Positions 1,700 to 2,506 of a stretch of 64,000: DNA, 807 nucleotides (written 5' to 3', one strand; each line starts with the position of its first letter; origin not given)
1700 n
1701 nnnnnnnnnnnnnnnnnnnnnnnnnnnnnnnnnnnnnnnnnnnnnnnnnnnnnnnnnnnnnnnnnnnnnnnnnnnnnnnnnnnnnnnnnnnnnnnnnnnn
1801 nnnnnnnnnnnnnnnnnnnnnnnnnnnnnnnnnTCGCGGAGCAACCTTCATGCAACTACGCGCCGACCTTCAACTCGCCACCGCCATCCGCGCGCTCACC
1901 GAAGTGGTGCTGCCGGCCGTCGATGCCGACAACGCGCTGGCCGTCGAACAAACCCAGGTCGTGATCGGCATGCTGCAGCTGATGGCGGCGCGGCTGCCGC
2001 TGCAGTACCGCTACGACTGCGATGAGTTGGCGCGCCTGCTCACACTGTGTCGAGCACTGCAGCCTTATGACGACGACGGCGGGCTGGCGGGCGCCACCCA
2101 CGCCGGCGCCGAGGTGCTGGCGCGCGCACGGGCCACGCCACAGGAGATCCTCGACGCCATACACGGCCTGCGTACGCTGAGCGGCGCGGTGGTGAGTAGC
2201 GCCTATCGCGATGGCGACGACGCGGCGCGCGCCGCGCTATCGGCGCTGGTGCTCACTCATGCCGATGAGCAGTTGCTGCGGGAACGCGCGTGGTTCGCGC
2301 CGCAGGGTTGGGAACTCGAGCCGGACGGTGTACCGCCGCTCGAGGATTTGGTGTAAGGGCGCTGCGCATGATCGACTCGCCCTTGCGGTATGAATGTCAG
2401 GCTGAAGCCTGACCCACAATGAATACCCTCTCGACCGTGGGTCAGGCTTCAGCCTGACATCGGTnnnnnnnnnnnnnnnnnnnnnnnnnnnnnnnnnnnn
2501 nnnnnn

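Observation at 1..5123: Mirror-image pairs of APH-fold kinase + 168-aa unknown protein flanking an SDR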

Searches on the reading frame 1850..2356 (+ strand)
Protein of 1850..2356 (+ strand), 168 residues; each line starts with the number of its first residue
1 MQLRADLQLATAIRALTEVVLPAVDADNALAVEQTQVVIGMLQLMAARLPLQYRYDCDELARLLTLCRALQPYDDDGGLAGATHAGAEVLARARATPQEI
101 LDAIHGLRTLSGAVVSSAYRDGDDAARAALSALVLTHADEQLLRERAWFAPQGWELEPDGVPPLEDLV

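Call 6: search_protein_families(library=pfam, proteins=[window:1850-2356:+], max_evalue=0.01)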
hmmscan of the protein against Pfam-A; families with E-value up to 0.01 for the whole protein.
window:1850-2356:+ (168 aa): 0 families

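Call 9: search_protein_families(library=ncbifam, proteins=[window:1850-2356:+], max_evalue=0.1)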
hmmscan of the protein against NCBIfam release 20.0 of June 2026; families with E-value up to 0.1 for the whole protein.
window:1850-2356:+ (168 aa): 0 families

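Call 10: find_homologous_proteins(query=window:1850-2356:+, max_evalue=0.001)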
Query window:1850-2356:+ (168 aa): 189 proteins with E <= 0.001 among 3612 candidates; the best 120 are listed.
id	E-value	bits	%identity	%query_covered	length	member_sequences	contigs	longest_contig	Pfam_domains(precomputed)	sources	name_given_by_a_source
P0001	1.9e-100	351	100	100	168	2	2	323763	-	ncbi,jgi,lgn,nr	ncbi:MAG: hypothetical protein IPM80_11135 [Proteobacteria bacterium]|jgi:hypothetical protein|nr:hy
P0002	4.7e-89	314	91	100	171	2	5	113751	-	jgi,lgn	jgi:hypothetical protein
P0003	1.2e-68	248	71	100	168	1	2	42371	-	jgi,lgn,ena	-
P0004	4.3e-68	246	72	100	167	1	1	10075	-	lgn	-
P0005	4.8e-68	246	75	99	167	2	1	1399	-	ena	-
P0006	9.9e-68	245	71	100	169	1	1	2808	-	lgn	-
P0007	1.4e-67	244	73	100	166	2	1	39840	-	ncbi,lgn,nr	ncbi:MAG: hypothetical protein IT492_21090 [Gammaproteobacteria bacterium]|nr:hypothetical protein [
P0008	2.9e-67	243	71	100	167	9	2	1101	-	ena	-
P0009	5.9e-67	242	71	100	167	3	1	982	-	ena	-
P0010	1.1e-66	241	71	100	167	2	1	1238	-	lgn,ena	-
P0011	2.6e-66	240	69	100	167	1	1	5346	-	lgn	-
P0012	7.3e-66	239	70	100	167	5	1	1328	-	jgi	jgi:hypothetical protein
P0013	1.1e-65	238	67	100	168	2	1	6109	-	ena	-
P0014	3.1e-63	230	71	100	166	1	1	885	-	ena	-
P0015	5.0e-63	230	68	100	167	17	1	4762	-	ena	-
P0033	1.3e-44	170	54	100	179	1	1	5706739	-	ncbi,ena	-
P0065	2.2e-39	153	47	100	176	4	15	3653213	-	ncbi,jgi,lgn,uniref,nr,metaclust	ncbi:hypothetical protein [Polycyclovorans algicola]|uniref:hypothetical protein n=1 Tax=Polycyclovo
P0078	2.9e-37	146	47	100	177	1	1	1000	-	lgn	-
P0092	3.4e-36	142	50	100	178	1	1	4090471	-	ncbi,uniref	ncbi:MAG: hypothetical protein QM741_14715 [Rudaea sp.]|uniref:hypothetical protein n=1 Tax=Rudaea s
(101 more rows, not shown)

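Call 15: find_encoding_contigs(protein=P0065, flank=8000, max_places=2)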
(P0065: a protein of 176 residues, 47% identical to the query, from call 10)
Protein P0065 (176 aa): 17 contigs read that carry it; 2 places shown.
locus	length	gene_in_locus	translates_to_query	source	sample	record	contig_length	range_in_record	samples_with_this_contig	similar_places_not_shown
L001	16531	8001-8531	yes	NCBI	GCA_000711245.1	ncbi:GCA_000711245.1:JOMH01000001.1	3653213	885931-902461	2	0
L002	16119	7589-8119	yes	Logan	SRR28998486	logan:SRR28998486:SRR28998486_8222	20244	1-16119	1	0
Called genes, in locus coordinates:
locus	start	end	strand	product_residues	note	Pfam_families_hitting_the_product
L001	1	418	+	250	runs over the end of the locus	PF00106:adh_short, PF08659:KR, PF23441:SDR, PF13561:adh_short_C2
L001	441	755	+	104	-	PF00355:Rieske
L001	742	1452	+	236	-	PF00440:TetR_N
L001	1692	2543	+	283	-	PF00561:Abhydrolase_1, PF12697:Abhydrolase_6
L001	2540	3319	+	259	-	PF01557:FAA_hydrolase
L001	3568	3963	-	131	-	PF12680:SnoaL_2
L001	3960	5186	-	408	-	PF00067:p450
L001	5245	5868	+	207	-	-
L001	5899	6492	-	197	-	PF12802:MarR_2, PF01047:MarR, PF13463:HTH_27 (weak)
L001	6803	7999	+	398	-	PF01636:APH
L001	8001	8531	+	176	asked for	-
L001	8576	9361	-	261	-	PF00293:NUDIX (faint)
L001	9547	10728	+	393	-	PF13469:Sulfotransfer_3, PF17784:Sulfotransfer_4 (faint)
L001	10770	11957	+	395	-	PF06742:DUF1214 (faint)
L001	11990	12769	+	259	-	PF00106:adh_short, PF08659:KR, PF13561:adh_short_C2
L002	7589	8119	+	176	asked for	-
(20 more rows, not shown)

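Call 16: find_encoding_contigs(protein=P0033, flank=8000, max_places=2)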
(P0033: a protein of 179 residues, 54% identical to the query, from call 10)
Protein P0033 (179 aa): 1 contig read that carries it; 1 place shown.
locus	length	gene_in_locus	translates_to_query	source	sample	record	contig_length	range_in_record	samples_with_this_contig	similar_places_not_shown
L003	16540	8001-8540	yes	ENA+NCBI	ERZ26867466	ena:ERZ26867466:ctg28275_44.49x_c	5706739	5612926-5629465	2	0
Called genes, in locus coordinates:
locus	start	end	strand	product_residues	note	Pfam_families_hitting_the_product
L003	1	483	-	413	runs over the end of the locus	PF00498:FHA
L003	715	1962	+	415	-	PF00296:Bac_luciferase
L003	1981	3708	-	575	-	PF01979:Amidohydro_1 (faint), PF07969:Amidohydro_3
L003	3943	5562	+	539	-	PF07992:Pyr_redox_2 (weak), PF00743:FMO-like, PF01266:DAO (faint), PF13450:NAD_binding_8, PF13738:Pyr_redox_3, PF13434:Lys_Orn_oxgnase (weak)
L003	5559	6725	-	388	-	PF00296:Bac_luciferase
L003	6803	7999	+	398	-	PF01636:APH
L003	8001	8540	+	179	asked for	-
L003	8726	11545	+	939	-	PF00311:PEPcase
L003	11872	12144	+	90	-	PF00076:RRM_1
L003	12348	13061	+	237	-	PF00440:TetR_N (weak)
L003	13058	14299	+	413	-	PF00355:Rieske, PF00848:Ring_hydroxyl_A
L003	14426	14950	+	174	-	PF03928:HbpS-like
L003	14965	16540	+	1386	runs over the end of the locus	-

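Call 17: find_encoding_contigs(protein=P0092, flank=8000, max_places=2)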
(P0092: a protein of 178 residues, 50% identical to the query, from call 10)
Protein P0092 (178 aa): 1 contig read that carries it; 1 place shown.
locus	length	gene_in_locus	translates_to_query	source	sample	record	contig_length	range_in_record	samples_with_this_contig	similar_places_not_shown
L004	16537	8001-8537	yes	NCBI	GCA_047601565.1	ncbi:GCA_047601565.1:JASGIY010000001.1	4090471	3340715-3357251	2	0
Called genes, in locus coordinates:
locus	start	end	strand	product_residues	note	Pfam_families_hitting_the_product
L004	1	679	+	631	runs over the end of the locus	PF06980:DUF1302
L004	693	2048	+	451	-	PF07044:DUF1329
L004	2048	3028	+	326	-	-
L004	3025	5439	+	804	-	PF03176:MMPL, PF00873:ACR_tran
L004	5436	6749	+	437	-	PF07044:DUF1329, PF17131:TP_0789-like (faint)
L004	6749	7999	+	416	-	PF01636:APH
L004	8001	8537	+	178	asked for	-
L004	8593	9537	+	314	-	PF23213:, PF23212:DUF7064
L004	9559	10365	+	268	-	PF13350:Y_phosphatase3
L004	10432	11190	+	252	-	-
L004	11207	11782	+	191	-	PF00510:COX3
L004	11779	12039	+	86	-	PF03626:COX4_pro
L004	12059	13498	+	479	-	PF00171:Aldedh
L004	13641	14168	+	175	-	PF25213:HVO_A0261_N, PF01047:MarR, PF12802:MarR_2, PF13412:HTH_24 (weak), PF13601:HTH_34 (weak), PF09339:HTH_IclR (faint), PF13545:HTH_Crp_2 (weak)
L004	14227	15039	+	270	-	PF00378:ECH_1, PF16113:ECH_2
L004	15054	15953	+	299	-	PF00106:adh_short, PF08659:KR, PF13561:adh_short_C2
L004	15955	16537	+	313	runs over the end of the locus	PF01636:APH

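Call 21: search_solved_structures(query=A1, max_evalue=10)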
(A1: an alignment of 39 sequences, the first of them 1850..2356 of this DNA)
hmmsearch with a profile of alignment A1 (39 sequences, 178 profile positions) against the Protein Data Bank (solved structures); distinct sequences matched with E-value up to 10: 15.
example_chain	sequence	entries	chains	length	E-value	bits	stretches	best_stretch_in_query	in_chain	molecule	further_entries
6wvs_A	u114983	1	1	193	0.00063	22.7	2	56-143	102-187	DeNovoTIM15 hyperstable de novo TIM barrel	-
7mcc_A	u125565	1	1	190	0.0064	19.4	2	58-129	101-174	AI-designed TIM-barrel F2C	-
7smj_A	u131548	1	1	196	0.0084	19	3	58-129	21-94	AI-designed TIM-barrel F2N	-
6yqx_A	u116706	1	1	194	0.0098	18.8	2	56-125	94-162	de novo designed TIM barrel DeNovoTIM13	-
7mcd_A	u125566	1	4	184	0.015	18.2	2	58-134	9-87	AI-designed TIM-barrel F15C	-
1fad_A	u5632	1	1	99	0.019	17.9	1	49-131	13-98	PROTEIN (FADD PROTEIN)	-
9szu_A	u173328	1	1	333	0.061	16.2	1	58-134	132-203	PLZ2.3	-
1khy_A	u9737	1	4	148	0.1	15.5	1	58-115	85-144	CLPB PROTEIN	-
3mlg_A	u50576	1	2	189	0.13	15.1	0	55-108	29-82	2X chimera of Helicobacter pylori protein HP0242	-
21gi_A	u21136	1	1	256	0.18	14.7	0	55-108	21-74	A designed protein Three-twist Knot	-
4i0x_B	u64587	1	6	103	0.49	13.3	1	45-125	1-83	ESAT-6-like protein MAB_3113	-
7uhb_K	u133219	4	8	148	0.56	13.1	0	23-55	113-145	Multivalent miniprotein inhibitor AHB2-2GS-SB175 | Pan-variant miniprotein TRI2-2 | TRI2-2 minibinder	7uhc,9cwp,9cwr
7zq5_t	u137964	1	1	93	0.73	12.7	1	88-146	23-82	50S ribosomal protein L23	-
7jrm_A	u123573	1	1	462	1.1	12.2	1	53-124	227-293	F5/8 type C domain protein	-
7jrl_A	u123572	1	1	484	1.2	12.1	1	53-124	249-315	F5/8 type C domain protein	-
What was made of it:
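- Tried and rejected: A PDB profile search returned only designed helical proteins (call 21).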

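Call 22: find_encoding_contigs(protein=P0001, flank=10000, max_places=3)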
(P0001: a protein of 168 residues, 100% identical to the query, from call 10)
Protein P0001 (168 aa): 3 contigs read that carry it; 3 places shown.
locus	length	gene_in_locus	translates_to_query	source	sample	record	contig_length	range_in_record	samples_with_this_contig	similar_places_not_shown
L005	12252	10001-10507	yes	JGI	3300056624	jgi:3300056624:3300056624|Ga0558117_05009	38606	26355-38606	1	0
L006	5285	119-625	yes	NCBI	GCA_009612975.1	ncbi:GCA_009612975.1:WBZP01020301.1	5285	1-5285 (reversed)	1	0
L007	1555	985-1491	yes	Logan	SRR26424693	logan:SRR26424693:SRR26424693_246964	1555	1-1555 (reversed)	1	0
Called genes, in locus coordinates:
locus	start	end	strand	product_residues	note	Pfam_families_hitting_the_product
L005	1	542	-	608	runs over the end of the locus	PF02543:Carbam_trans_N, PF16861:Carbam_trans_C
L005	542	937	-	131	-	PF19588:SxtJ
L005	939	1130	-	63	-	PF19451:DUF5989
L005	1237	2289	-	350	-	PF02350:Epimerase_2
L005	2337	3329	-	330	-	PF04909:Amidohydro_2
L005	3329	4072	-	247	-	PF00106:adh_short, PF08659:KR (faint), PF23441:SDR, PF01370:Epimerase (weak), PF13561:adh_short_C2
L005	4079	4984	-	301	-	PF00903:Glyoxalase (weak), PF12681:Glyoxalase_2 (faint), PF18029:Glyoxalase_6 (faint), PF00903:Glyoxalase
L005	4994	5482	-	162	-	PF00866:Ring_hydroxyl_B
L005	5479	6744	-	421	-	PF00355:Rieske, PF00848:Ring_hydroxyl_A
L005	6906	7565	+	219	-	PF00440:TetR_N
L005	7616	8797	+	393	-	PF02958:EcKL (weak), PF01636:APH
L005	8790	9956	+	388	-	PF01636:APH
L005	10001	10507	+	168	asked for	-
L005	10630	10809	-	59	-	PF13561:adh_short_C2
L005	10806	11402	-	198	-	PF00106:adh_short, PF08659:KR, PF13561:adh_short_C2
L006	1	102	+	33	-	?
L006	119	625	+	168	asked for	-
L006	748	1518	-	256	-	PF00106:adh_short, PF08659:KR, PF13561:adh_short_C2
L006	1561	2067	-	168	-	-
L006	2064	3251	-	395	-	PF01636:APH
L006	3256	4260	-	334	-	PF23212:DUF7064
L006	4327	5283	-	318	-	?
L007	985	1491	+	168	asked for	-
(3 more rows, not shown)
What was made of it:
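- Checked: NCBI (L006) starts K3 at 5099 rather than 5123 (call 22).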

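Call 29: predict_structure(alignment_id=A1)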
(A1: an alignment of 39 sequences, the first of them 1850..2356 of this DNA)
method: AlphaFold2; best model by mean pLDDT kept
length: 168 residues; sequences in the alignment: 39
mean_pLDDT: 93.6   pTM: 0.83
mean pLDDT of the five models: 93.6, 93.5, 88.3, 88.0, 86.0
residues with pLDDT >= 90: 141; 70-90: 24; 50-70: 1; < 50: 2
segments of 3 or more residues with pLDDT < 50: none
pLDDT, mean of each block of 10 residues (from residue 1): 74 97 97 97 91 95 98 94 98 92 98 97 97 97 93 86 92
secondary structure, 60 per line:
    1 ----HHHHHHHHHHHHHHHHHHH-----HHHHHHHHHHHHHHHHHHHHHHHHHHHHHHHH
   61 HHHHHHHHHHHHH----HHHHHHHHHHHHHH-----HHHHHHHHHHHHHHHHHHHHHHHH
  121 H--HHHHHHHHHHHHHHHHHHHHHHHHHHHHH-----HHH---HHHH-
elements in order: H5-23 H29-73 H78-91 H97-121 H124-152 H164-167
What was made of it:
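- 1850..2356 (+): S1, 168-aa all-helical partner of K2. Member of an unnamed family of more than 1000 50%-identity clusters. AF2 pLDDT 93.6, five helices (call 29).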

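Call 32: search_protein_representatives(alignment_id=A1)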
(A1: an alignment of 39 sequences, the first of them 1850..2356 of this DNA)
Query: 39 sequences, 178 profile positions. Proteins with E-value up to 0.001 (for the whole library): 1053; up to 1e-10: 773; up to 1e-30: 106. The best 150 are listed.
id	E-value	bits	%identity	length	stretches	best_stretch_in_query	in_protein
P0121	5.7e-67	241.1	-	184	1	1-176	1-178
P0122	8.3e-67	240.6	-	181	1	1-177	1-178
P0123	1.7e-64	233.1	-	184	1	1-177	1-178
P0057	7.3e-61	221.2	-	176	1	1-175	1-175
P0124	9.2e-61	220.9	-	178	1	1-176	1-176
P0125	1.4e-60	220.3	-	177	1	1-177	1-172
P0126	1.9e-59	216.6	-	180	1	1-176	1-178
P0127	1.1e-58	214.2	-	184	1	1-177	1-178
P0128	2.6e-58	212.9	-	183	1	1-177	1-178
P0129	5.4e-58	211.9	-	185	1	1-176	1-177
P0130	7.2e-58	211.5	-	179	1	1-177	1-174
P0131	2.0e-57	210.0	-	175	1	1-175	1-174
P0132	2.6e-57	209.7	-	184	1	1-176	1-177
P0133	5.3e-57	208.7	-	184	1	1-177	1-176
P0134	7.2e-57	208.2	-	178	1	1-176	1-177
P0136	3.0e-56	206.2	-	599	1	1-176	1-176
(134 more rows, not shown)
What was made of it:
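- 1850..2356 (+): 189 homologues, then 1053 representatives (calls 10, 32).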

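Call 35: find_related_loci(query=A1, collection=genome_contigs, flank=6000)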
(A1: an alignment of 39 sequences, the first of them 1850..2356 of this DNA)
Query A1 (168 aa) in genome_contigs; peptide patterns used: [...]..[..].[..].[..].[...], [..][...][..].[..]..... (x = any residue, [..] = any of these).
189 stretches matched a pattern; 123 encode a relative of the query (tblastn E <= 1e-3); the best 80 are kept; 80 distinct loci.
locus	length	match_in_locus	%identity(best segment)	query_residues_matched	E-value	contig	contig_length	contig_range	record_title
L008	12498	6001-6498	73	1-168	1e-74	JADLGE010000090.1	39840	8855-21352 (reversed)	MAG: Gammaproteobacteria bacterium isolate SJ420 c_000000922030, whole genome shotgun sequence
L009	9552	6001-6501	70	1-168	2e-72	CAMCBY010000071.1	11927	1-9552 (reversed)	MAG: Klebsiella pneumoniae isolate ZE-13nov19-135 genome assembly, contig: ZE-13nov19-C9131, whole genome shotgun sequen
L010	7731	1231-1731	64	1-168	2e-66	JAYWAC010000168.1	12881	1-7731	MAG: Pseudomonadota bacterium isolate GL92_UP_concoct_102 GL92_UP_concoct_102_167, whole genome shotgun sequence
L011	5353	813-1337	65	1-168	1e-66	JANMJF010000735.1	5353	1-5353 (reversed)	MAG: Pseudomonadota bacterium isolate OTE_64_metabat_465 OTE_64_k141_526308, whole genome shotgun sequence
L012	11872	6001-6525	62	1-168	8e-64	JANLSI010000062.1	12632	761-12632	MAG: Pseudomonadota bacterium isolate OTE_25_metabat_390 OTE_25_k141_3802743, whole genome shotgun sequence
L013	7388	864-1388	59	1-168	7e-57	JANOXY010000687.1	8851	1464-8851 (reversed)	MAG: Pseudomonadota bacterium isolate VAR_35_metabat_109 VAR_35_k141_5440712, whole genome shotgun sequence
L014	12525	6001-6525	54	1-168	3e-52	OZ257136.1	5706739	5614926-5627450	MAG: Gammaproteobacteria bacterium isolate 9b6e0e2b-a66d-4ea8-b25a-e015b4890f72 genome assembly, chromosome: 1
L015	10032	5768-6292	50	1-168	7e-49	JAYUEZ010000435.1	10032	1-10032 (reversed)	MAG: Gammaproteobacteria bacterium isolate GFS_7618 GFS_7618_434, whole genome shotgun sequence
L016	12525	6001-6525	48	1-168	2e-48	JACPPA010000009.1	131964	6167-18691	MAG: Gammaproteobacteria bacterium isolate NC_groundwater_615_Pr5_B-0.1um_58_24 alan_book_18_scaffold_160146, whole geno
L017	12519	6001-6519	53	1-168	2e-48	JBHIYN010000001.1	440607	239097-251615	MAG: Gammaproteobacteria bacterium isolate MAG77 WDNA06_bin.19.orig_1, whole genome shotgun sequence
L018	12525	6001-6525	47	1-168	2e-47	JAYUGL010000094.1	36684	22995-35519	MAG: Sterolibacteriaceae bacterium isolate GFS_8094 GFS_8094_93, whole genome shotgun sequence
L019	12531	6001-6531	47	1-168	3e-47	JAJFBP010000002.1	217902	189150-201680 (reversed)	MAG: Panacagrimonas sp. isolate C_No_T20_A_bin.30 scaffold_18, whole genome shotgun sequence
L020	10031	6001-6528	47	1-168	2e-46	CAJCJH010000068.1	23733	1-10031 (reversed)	Rhodospirillales bacterium isolate MOSS_genome_mining.7 genome assembly, contig: k119_603852, whole genome shotgun seque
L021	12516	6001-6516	48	1-168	3e-46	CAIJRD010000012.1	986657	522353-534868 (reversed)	MAG: uncultured Sinobacteraceae bacterium isolate MJ130729B_bin-348 genome assembly, contig: bin-348:12/20, whole genome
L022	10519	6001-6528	46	1-168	3e-46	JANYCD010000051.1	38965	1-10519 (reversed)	MAG: Sterolibacteriaceae bacterium isolate 336R_metabinner_122_sub 336R_k141_2021958, whole genome shotgun sequence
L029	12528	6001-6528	47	1-168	4e-44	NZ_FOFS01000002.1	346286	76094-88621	Solimonas aquatica strain DSM 25927, whole genome shotgun sequence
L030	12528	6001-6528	44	1-168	5e-44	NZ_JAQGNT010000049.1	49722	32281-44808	MAG: Hydrocarboniphaga sp. isolate RYN_594 scaffold_2089398, whole genome shotgun sequence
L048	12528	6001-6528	47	1-168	9e-41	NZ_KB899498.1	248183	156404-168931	Aromatoleum toluclasticum ATCC 700605 strain MF63 F464DRAFT_scaffold00008.8, whole genome shotgun sequence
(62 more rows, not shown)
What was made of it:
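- Closest known: 25-hydroxysteroid kinase. Same: The K-S family is multi-copy in Sterolibacteriaceae MAGs (call 35).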

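Call 51: find_homologous_proteins(query=A2, max_evalue=1e-20)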
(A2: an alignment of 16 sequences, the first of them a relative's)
Query A2 (16 sequences) (397 aa, profile of the alignment): 1564 proteins with E <= 1e-20 among 8000 candidates; the best 120 are listed.
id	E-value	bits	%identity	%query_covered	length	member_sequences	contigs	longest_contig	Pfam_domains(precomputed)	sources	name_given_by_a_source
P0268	2.5e-223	759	56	100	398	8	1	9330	PF01636.30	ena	-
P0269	1.9e-219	746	64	100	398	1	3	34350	PF01636.30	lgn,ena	-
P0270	2.1e-219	746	65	100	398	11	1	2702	PF01636.30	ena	-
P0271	2.5e-218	743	63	100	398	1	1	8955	PF01636.30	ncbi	-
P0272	5.0e-218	742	64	100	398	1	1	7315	PF01636.30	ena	-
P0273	1.2e-217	740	64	100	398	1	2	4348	PF01636.30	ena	-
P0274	1.7e-215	733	58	100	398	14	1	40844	PF01636.30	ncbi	-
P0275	3.3e-214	729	58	96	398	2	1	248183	PF01636.30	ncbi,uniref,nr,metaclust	ncbi:phosphotransferase family protein [Aromatoleum toluclasticum]|uniref:phosphotransferase family 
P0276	7.3e-213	725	99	100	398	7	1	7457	PF01636.30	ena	-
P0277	7.7e-212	721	54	100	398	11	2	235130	PF01636.30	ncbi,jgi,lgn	jgi:aminoglycoside phosphotransferase (APT) family kinase protein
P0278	2.9e-211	719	59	100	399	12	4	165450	PF01636.30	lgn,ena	-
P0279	3.3e-211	719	58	96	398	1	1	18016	PF01636.30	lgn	-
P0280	4.4e-211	719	63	100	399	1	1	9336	PF01636.30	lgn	-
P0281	3.7e-210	716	74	100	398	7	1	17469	PF01636.30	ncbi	-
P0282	6.7e-210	715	64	99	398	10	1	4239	PF01636.30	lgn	-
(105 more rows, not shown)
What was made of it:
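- Tried and rejected: The top 120 hits were saturated by closer metagenomic relatives (call 51).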

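Call 61: search_solved_structures(query=A2, max_evalue=1e-8, show_alignments=0)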
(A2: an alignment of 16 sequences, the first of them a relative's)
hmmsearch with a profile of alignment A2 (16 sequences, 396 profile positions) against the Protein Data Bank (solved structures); distinct sequences matched with E-value up to 1e-8: 6.
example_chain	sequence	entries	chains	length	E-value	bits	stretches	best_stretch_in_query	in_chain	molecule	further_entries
9o56_A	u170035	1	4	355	6.1e-25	91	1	119-369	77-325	Aminoglycoside phosphotransferase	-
3ats_A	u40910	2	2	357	2.5e-22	82.4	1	77-368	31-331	Putative uncharacterized protein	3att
9fsg_A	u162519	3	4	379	3.9e-18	68.6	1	76-366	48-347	Aminoglycoside phosphotransferase-like protein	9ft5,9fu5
3dxp_A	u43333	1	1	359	5.6e-17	64.8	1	119-368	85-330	putative acyl-CoA dehydrogenase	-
8v3v_A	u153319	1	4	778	1.2e-13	53.9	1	187-300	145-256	Acyl-Coenzyme A dehydrogenase family, member 11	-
8v3u_A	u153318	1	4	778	1.7e-12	50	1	187-300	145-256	Acyl-Coenzyme A dehydrogenase family, member 11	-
